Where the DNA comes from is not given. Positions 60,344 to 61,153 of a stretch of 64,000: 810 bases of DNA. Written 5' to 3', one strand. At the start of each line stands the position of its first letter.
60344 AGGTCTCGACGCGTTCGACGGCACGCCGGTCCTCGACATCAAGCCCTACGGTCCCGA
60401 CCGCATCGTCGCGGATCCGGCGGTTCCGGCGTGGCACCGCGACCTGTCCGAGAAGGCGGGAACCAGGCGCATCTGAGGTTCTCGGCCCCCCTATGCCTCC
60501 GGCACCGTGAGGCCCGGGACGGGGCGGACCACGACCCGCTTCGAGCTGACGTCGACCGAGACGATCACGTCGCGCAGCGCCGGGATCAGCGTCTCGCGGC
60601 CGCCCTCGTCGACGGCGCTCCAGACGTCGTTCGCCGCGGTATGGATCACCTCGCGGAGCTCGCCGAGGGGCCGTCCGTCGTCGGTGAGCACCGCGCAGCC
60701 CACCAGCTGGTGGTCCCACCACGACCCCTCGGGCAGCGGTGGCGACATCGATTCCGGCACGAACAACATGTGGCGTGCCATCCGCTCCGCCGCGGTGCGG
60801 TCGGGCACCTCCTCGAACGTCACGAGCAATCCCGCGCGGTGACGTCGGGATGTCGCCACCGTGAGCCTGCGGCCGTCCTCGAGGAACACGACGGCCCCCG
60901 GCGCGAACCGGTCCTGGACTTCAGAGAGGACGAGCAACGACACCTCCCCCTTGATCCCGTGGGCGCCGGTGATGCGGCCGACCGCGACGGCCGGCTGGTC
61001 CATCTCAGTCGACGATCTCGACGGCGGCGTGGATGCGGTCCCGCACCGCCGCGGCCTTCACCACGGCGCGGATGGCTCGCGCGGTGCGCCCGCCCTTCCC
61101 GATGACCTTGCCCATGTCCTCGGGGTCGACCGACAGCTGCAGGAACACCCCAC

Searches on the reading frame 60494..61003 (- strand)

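Call 36: search_protein_families(library=pfam, proteins=[window:60494-61003:-], max_evalue=0.00001)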
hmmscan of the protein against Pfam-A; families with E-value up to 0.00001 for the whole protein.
window:60494-61003:- (170 aa): 3 families
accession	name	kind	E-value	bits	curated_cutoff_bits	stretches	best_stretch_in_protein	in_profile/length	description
PF01782.24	RimM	-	1.4e-17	64.1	23.5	1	8-85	2-83/84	RimM N-terminal domain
PF24986.1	PRC_RimM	-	3.6e-13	49.4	27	1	98-163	2-67/69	RimM PRC barrel domain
PF05239.21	PRC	-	9.3e-09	35.6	21.2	1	98-164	7-76/78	PRC-barrel domain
